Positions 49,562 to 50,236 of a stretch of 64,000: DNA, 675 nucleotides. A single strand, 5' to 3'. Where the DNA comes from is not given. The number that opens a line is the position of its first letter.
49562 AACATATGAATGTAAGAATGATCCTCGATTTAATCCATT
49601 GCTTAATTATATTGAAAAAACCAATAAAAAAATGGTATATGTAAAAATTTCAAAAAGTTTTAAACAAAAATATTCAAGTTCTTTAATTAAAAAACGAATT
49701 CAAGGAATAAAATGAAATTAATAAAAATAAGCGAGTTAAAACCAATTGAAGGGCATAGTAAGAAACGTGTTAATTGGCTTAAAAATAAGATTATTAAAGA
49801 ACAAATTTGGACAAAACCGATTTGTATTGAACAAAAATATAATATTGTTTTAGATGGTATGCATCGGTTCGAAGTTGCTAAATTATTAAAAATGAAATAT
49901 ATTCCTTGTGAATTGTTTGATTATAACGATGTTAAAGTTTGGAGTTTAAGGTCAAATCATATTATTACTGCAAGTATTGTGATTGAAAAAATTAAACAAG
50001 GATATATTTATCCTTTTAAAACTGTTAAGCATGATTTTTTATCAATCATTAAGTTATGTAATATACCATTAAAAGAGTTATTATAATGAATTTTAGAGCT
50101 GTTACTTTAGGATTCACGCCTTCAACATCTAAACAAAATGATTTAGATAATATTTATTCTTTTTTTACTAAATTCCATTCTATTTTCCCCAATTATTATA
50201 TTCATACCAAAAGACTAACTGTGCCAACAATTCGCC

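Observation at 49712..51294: ParB/Srx-like and DUF711/UPF0210 gene pair inside the glycan cluster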

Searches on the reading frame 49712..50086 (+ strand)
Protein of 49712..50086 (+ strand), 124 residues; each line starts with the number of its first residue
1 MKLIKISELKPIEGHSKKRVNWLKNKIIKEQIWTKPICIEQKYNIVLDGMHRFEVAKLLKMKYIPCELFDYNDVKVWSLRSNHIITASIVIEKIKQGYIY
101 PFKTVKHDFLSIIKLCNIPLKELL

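Call 3: search_protein_families(library=pfam, proteins=[window:49712-50086:+], max_evalue=0.01)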
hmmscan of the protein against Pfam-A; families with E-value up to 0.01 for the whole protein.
window:49712-50086:+ (124 aa): 0 families

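Call 4: search_protein_families(library=ncbifam, proteins=[window:49712-50086:+], max_evalue=0.01)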
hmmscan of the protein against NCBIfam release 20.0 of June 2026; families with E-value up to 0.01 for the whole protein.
window:49712-50086:+ (124 aa): 2 families
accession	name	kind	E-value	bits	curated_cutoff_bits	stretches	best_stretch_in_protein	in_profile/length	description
NF033589.0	staphy_B_SbnI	equivalog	7.5e-08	32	350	1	1-117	8-125/254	bifunctional transcriptional regulator/O-phospho-L-serine synthase SbnI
NF053625.1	SerKinSerKArch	equivalog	1e-07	31.4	380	1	3-76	18-97/244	ADP-dependent L-serine kinase SerK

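Call 6: search_solved_structures(query=window:49712-50086:+, max_evalue=1, show_alignments=3)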
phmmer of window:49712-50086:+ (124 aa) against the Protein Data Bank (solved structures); distinct sequences matched with E-value up to 1: 8.
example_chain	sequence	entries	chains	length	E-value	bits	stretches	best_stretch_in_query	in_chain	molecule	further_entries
5ujd_A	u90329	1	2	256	0.0019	21.4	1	2-117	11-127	Siderophore biosynthesis protein SbnI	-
6nr6_A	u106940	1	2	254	0.0019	21.4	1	2-117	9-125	Bifunctional transcriptional regulator/O-phospho-L-serine synthase SbnI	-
5x0b_A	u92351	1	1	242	0.012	18.9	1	4-95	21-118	Free serine kinase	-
5x0j_A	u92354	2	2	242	0.026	17.8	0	4-95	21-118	Free serine kinase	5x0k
5x0e_A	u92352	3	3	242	0.046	17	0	6-95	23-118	Free serine kinase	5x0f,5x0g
3jqy_B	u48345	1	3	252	0.082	16.2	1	6-34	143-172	Polysialic acid O-acetyltransferase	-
1vk1_A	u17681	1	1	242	0.091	16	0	4-95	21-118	Conserved hypothetical protein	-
5uje_A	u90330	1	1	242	0.17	15.2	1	2-117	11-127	SbnI protein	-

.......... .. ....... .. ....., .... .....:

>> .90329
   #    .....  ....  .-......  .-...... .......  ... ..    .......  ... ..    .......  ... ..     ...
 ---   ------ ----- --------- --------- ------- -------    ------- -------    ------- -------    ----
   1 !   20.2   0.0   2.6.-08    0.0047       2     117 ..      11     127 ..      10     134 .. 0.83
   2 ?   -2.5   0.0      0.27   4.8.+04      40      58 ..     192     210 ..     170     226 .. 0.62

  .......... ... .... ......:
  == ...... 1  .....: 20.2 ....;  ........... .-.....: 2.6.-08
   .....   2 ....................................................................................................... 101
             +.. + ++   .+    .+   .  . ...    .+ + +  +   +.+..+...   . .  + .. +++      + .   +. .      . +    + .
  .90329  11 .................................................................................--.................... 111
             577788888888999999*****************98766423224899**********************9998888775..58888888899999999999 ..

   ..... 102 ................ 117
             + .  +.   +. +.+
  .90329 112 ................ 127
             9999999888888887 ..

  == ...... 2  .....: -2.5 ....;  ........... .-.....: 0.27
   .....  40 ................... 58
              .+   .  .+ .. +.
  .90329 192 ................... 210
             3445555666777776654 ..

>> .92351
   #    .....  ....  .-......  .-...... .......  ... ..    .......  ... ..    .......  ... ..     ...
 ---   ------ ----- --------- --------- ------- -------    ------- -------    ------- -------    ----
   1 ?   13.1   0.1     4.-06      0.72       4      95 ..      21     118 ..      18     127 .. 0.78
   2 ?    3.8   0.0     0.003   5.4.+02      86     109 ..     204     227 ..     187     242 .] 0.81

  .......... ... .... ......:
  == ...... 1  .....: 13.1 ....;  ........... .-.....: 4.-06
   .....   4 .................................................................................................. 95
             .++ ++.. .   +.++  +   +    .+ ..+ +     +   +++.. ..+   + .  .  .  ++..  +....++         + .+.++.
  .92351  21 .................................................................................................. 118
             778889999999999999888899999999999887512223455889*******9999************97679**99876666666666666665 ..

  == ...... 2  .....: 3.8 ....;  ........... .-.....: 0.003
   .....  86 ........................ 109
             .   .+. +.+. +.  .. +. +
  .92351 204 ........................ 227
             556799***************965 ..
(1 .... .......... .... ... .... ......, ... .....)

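Call 12: search_protein_families(library=phrogs, proteins=[window:49712-50086:+], max_evalue=0.001)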
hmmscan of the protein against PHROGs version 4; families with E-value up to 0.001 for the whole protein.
window:49712-50086:+ (124 aa): 7 families
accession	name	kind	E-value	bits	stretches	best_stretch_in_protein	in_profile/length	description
phrog_498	-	other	3.5e-07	30.1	1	2-72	36-110/633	DNA methyltransferase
phrog_620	-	DNA, RNA and nucleotide metabolism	1.6e-05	26.1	1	3-69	11-79/217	ParB-like partition protein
phrog_26387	-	DNA, RNA and nucleotide metabolism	1.7e-05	25.4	1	15-90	28-110/252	ParB-like partition nuclease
phrog_940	-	DNA, RNA and nucleotide metabolism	0.00012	22.5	1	3-86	8-96/388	nuclease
phrog_33277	-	DNA, RNA and nucleotide metabolism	0.00034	21.8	1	27-70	97-144/150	ParB-like partition protein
phrog_18056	-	DNA, RNA and nucleotide metabolism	0.00074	19.5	1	3-86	5-87/387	ParB-like partition nuclease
phrog_8071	-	DNA, RNA and nucleotide metabolism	0.00077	19.8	1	4-75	10-84/389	ParB-like partition protein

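Call 25: find_homologous_proteins(query=window:49712-50083:+, max_evalue=0.001)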
Query window:49712-50083:+ (124 aa): 40 proteins with E <= 0.001 among 62 candidates.
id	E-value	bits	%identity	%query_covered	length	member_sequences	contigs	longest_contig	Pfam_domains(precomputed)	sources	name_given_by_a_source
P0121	1.5e-75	269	100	100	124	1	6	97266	-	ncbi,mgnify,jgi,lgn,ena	mgnify:CR=1 FL=1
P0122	3.0e-42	161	59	99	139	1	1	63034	-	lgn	-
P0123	3.6e-40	155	59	97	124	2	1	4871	-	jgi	-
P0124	5.5e-40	154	55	99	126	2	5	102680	-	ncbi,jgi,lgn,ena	jgi:ParB-like chromosome segregation protein Spo0J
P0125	7.4e-40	154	60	97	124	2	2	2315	-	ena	-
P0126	9.5e-40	153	59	99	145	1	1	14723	-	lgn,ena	-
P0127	1.8e-39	152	59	99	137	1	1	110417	-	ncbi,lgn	-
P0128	3.2e-39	152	58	97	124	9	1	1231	PF02195.27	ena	-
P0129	3.9e-39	151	60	99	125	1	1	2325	-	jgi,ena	-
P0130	2.8e-36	142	46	99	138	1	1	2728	-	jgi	jgi:hypothetical protein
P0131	1.2e-35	140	47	99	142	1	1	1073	-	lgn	-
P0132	1.3e-35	140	54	99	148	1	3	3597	-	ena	-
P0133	2.3e-35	139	47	99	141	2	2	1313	-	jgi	jgi:L-serine kinase (ADP)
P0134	2.8e-35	139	56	99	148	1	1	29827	-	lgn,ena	-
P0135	3.7e-35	139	56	99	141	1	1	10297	-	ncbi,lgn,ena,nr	ncbi:MAG: ParB N-terminal domain-containing protein [Bacteroidales bacterium]|nr:ParB N-terminal dom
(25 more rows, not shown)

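Call 35: predict_structure(alignment_id=A2)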
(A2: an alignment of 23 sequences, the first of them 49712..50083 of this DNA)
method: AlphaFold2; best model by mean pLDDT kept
length: 124 residues; sequences in the alignment: 23
mean_pLDDT: 93.4   pTM: 0.85
mean pLDDT of the five models: 93.4, 92.9, 91.1, 90.9, 90.6
residues with pLDDT >= 90: 98; 70-90: 26; 50-70: 0; < 50: 0
segments of 3 or more residues with pLDDT < 50: none
pLDDT, mean of each block of 10 residues (from residue 1): 96 95 98 97 95 97 96 86 87 91 89 94 92
secondary structure, 60 per line:
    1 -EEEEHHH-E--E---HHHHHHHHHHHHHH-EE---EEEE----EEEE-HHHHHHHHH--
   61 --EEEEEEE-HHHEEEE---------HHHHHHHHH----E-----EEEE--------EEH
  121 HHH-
elements in order: E2-5 H17-30 E37-40 E45-48 H50-58 E63-69 E74-77 H87-95 E106-109 H120-123

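Call 53: find_related_loci(query=A2, collection=viral_contigs, flank=8000)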
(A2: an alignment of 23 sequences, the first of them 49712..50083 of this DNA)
Query A2 (124 aa) in viral_contigs; peptide patterns used: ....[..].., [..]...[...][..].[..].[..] (x = any residue, [..] = any of these).
27 stretches matched a pattern; 2 encode a relative of the query (tblastn E <= 1e-3); 2 distinct loci.
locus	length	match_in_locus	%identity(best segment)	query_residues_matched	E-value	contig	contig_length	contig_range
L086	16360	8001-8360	43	3-123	3e-29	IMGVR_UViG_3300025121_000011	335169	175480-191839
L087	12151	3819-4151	42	3-109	4e-21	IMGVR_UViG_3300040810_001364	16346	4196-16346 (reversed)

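Call 59: find_related_loci(query=A2, collection=metagenome_contigs, flank=7000)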
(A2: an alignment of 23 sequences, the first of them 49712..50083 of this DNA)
Query A2 (124 aa) in metagenome_contigs; peptide patterns used: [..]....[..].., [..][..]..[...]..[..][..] (x = any residue, [..] = any of these).
599 stretches matched a pattern (row limit reached: there are more); 243 encode a relative of the query (tblastn E <= 1e-3); the best 80 are kept; 80 distinct loci.
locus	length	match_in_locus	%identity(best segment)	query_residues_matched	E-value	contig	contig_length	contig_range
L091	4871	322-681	59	1-120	2e-44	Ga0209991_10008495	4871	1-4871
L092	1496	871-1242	60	1-123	2e-44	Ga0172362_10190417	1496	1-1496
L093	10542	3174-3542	48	1-123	3e-43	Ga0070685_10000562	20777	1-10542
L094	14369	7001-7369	50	1-123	1e-41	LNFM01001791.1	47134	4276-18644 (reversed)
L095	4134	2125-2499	54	1-123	1e-38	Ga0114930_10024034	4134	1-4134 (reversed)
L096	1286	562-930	50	1-123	8e-40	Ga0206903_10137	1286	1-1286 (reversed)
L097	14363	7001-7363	50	4-123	1e-37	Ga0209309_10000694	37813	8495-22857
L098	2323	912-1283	48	1-124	2e-37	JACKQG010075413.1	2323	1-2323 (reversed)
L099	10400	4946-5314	48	1-123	4e-37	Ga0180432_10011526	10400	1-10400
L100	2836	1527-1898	50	1-123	5e-37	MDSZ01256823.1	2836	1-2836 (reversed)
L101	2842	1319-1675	52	1-120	2e-36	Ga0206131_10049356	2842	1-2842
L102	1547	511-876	48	3-123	4e-37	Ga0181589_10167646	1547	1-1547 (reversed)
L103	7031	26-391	50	1-123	2e-36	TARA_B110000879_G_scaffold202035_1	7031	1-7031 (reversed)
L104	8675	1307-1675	49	1-123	4e-36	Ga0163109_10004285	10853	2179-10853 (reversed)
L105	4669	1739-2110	46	1-124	5e-36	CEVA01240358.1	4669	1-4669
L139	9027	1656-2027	49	1-124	2e-30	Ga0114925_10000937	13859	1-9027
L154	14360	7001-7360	37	1-120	7e-28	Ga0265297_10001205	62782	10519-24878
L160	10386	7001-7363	42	3-123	4e-27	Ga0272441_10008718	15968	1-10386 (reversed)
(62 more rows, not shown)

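Call 62: search_protein_families(library=pfam, proteins=[L139:2040-2561:+, L139:2668-3870:+, L139:3854-5698:+, L139:346-1314:+, L160:8203-9759:+, L160:5576-6253:+, L160:4898-5575:+, L154:7502-9673:+, L154:5469-6980:+, L154:6851-7501:+], max_evalue=0.0001)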
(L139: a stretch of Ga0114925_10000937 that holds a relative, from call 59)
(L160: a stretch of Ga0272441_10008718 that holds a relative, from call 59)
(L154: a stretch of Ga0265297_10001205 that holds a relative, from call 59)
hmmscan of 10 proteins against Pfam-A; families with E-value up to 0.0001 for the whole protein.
L139:2040-2561:+ (173 aa): 0 families

L139:2668-3870:+ (400 aa): 6 families
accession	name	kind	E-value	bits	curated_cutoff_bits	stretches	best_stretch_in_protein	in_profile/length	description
PF13177.12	DNA_pol3_delta2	-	1.7e-27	96.8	27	1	80-237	2-159/161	DNA polymerase III, delta subunit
PF00004.35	AAA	-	2.7e-10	41.2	21.2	1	100-234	1-127/131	ATPase family associated with various cellular activities (AAA)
PF05496.18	RuvB_N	-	1.7e-07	31.6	27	0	70-134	2-70/159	Holliday junction DNA helicase RuvB P-loop domain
PF09848.15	SLFN-g3_helicase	-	3.6e-05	23.6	24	1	100-207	4-111/354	Schlafen group 3, DNA/RNA helicase domain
PF13401.12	AAA_22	-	4.4e-05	24.2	27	0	99-215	7-121/130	AAA domain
PF13604.12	AAA_30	-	5.6e-05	23.4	27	0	101-212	22-121/191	AAA domain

L139:3854-5698:+ (614 aa): 2 families
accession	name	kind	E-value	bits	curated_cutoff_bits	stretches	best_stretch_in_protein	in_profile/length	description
PF00476.26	DNA_pol_A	-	7.7e-90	302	34.3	1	257-612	24-380/381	DNA polymerase family A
PF01612.26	DNA_pol_A_exo1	-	3.4e-30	105.6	23.6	1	22-187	1-166/173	3'-5' exonuclease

L139:346-1314:+ (322 aa): 2 families
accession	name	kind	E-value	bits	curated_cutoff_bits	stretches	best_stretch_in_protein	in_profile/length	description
PF00294.29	PfkB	-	8.4e-39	134.1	25.8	1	16-311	2-296/302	pfkB family carbohydrate kinase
PF08543.17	Phos_pyr_kin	-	4.8e-09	36.4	27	1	196-298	118-225/246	Phosphomethylpyrimidine kinase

L160:8203-9759:+ (518 aa): 3 families
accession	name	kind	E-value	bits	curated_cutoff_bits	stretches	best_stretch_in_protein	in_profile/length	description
PF13440.11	Polysacc_synt_3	-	1.9e-32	113.1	23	1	53-345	6-291/293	Polysaccharide biosynthesis protein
PF01943.22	Polysacc_synt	-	8.4e-22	78.3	28.2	1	25-297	2-274/274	Polysaccharide biosynthesis protein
PF03023.19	MurJ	-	4.4e-18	65.6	27.4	1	97-461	57-441/451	Lipid II flippase MurJ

L160:5576-6253:+ (225 aa): 1 family
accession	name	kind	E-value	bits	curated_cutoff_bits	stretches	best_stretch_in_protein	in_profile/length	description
PF04991.19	LicD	-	7.4e-13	49.5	22.6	1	38-96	4-59/227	LicD family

L160:4898-5575:+ (225 aa): 1 family
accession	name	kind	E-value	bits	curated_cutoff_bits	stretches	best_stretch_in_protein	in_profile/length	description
PF04991.19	LicD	-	1.4e-10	42.1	22.6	1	30-61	4-35/227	LicD family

L154:7502-9673:+ (723 aa): 2 families
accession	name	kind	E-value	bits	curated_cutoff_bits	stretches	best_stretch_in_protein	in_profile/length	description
PF00593.30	TonB_dep_Rec_b-barrel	-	1.3e-35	124.6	27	1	300-692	42-435/436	TonB dependent receptor-like, beta-barrel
PF07715.20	Plug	-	3.3e-16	60.2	23.9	1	89-185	3-104/107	TonB-dependent Receptor Plug Domain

L154:5469-6980:+ (503 aa): 3 families
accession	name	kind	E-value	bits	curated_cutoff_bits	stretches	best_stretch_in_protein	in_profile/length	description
PF02784.22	Orn_Arg_deC_N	-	3.4e-36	125.3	23.4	1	129-376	1-247/247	Pyridoxal-dependent decarboxylase, pyridoxal binding domain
PF00278.28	Orn_DAP_Arg_deC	-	1.5e-15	57.7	23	1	154-474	5-95/95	Pyridoxal-dependent decarboxylase, C-terminal sheet domain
PF01168.26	Ala_racemase_N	-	1.7e-11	44.7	24.1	1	128-296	2-160/220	Alanine racemase, N-terminal domain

L154:6851-7501:+ (216 aa): 0 families
